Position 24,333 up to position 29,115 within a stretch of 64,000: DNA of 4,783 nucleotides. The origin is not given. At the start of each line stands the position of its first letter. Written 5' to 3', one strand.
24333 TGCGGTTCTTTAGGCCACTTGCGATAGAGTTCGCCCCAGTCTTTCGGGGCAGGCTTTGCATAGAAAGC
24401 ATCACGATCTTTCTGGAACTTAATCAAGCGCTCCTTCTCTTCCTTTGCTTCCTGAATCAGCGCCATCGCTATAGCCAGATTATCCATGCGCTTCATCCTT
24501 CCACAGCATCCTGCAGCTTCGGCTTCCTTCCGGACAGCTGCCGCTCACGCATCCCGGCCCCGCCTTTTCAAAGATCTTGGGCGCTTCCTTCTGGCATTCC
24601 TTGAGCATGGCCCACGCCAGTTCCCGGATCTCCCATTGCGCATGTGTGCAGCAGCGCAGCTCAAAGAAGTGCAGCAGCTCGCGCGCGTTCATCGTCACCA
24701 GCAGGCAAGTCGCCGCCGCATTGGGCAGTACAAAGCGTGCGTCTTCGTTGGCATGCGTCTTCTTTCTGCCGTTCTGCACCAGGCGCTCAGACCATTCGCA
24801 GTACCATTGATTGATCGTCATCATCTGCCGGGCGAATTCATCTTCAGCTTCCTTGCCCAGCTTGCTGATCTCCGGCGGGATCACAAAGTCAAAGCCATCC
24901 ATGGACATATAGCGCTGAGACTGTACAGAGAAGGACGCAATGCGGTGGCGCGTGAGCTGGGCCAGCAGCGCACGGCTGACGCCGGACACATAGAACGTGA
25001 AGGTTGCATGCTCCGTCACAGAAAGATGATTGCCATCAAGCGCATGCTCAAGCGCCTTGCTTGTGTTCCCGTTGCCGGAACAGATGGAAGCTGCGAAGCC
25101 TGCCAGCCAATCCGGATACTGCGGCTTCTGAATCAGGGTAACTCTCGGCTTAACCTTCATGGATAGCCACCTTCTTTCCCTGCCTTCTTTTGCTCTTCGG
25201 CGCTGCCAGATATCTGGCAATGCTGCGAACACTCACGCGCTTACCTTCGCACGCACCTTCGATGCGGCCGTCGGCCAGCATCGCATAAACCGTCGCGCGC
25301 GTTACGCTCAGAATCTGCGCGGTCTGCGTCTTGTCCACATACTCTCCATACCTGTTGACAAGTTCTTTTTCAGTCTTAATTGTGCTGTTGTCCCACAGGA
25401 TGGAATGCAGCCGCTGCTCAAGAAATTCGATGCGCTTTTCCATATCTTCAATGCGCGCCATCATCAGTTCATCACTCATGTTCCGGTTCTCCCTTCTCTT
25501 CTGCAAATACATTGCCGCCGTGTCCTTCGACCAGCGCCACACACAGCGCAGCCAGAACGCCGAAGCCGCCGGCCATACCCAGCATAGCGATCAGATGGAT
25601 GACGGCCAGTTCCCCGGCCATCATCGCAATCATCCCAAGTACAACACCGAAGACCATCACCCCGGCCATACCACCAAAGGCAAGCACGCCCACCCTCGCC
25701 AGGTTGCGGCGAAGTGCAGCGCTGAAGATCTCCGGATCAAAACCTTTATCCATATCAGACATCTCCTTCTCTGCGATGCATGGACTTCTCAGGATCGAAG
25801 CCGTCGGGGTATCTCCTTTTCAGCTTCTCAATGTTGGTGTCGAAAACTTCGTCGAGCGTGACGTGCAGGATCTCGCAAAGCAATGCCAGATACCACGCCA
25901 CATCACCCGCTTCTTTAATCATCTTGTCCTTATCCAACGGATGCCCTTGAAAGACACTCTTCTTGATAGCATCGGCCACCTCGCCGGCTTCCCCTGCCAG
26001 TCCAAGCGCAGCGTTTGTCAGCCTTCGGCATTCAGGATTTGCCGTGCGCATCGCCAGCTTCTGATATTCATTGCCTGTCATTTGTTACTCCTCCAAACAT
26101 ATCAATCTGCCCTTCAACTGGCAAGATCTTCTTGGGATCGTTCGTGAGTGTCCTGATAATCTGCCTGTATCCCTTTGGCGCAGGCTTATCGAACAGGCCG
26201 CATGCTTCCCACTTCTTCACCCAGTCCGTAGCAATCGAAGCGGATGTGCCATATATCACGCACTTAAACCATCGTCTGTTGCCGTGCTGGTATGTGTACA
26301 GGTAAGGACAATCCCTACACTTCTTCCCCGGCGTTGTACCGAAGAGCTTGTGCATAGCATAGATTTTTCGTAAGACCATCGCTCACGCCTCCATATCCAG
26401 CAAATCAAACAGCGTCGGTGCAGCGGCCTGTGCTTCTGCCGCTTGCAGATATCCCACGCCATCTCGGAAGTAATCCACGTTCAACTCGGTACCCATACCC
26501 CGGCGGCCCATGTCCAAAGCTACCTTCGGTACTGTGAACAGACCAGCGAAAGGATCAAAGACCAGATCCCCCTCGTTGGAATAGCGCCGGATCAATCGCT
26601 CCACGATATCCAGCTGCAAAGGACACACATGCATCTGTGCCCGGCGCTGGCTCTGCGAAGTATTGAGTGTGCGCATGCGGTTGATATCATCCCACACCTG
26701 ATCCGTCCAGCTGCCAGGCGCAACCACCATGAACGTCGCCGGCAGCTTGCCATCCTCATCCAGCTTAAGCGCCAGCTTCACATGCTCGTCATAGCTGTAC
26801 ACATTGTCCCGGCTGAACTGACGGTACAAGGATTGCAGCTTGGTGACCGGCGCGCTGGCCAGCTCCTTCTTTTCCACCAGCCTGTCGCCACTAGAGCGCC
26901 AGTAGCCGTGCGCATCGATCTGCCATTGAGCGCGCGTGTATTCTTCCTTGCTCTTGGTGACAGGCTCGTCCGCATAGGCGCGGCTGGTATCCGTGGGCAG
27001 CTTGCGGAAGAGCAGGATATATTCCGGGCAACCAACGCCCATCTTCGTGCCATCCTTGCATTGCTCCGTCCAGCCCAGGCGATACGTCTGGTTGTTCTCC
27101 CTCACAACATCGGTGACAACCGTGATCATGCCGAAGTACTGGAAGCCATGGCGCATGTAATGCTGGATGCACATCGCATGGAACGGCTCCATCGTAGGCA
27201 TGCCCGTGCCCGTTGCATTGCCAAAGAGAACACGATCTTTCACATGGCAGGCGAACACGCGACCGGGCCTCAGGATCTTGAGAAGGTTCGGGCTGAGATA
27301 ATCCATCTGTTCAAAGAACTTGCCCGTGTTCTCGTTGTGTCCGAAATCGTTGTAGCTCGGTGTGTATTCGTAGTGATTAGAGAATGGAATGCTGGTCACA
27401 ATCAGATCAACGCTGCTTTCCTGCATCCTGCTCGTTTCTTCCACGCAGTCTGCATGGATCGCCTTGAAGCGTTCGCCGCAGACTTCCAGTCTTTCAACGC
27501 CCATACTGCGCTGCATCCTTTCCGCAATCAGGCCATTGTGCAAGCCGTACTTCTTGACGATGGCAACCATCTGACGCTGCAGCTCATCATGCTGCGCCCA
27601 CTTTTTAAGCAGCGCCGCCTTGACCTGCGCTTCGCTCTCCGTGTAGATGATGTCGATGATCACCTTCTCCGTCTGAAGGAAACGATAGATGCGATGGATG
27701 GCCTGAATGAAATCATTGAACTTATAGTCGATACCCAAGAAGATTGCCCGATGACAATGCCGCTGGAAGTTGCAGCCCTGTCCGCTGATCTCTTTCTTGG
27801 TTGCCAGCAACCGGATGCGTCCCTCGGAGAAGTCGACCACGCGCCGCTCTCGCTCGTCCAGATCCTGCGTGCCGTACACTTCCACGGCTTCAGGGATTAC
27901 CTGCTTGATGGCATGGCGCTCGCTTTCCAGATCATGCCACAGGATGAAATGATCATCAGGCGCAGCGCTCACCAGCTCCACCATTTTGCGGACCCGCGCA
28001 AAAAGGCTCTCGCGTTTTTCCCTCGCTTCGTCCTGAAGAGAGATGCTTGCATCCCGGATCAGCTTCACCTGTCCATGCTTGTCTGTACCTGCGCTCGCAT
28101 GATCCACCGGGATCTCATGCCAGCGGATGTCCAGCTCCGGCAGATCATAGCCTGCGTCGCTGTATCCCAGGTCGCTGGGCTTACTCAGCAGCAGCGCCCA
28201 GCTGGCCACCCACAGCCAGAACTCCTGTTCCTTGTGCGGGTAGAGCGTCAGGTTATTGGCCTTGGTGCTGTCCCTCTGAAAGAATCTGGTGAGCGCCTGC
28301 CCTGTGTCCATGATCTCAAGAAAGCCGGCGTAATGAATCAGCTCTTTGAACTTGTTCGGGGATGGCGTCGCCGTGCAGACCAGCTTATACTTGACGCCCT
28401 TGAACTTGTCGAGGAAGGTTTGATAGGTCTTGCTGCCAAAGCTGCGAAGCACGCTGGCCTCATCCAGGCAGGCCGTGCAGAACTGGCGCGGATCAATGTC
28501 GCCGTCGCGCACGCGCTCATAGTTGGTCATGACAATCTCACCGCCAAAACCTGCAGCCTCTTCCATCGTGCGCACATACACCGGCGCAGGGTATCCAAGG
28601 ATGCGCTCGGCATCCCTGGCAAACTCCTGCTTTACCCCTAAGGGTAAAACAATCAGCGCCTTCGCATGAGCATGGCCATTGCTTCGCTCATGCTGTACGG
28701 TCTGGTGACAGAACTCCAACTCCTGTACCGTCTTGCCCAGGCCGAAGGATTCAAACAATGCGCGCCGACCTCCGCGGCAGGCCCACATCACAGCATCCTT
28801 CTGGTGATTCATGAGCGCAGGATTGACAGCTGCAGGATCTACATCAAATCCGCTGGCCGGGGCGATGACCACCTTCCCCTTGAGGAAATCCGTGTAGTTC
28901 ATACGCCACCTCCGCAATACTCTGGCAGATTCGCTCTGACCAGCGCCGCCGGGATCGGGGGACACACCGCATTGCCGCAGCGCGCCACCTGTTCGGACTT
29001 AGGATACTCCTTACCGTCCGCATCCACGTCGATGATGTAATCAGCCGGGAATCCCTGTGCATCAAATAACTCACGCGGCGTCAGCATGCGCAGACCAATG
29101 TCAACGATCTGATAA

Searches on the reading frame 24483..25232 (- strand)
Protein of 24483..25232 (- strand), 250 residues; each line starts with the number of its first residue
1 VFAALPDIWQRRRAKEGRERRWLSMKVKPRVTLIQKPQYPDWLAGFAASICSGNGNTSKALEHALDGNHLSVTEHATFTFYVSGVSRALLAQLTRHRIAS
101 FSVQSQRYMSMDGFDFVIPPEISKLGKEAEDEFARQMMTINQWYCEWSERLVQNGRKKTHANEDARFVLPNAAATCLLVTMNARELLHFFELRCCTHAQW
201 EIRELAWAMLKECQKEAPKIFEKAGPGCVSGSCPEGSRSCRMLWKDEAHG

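Call 74: search_protein_families(library=pfam, proteins=[window:24483-25232:-], max_evalue=0.001)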
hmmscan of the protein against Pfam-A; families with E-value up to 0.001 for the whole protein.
window:24483-25232:- (250 aa): 1 family
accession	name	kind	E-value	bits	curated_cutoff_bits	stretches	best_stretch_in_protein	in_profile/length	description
PF02511.20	Thy1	-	2.2e-61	207.4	24.8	1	32-218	1-190/191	Thymidylate synthase complementing protein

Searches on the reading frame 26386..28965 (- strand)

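Call 74: search_protein_families(library=pfam, proteins=[window:26386-28965:-], max_evalue=0.001)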
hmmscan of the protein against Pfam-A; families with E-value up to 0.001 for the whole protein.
window:26386-28965:- (860 aa): 2 families
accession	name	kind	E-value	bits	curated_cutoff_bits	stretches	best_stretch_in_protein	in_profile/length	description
PF01555.25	N6_N4_Mtase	-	1.7e-17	64.5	26.7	1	519-834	1-217/221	DNA methylase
PF00176.29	SNF2-rel_dom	-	2.9e-08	33.6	24.9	1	54-223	1-185/290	SNF2-related domain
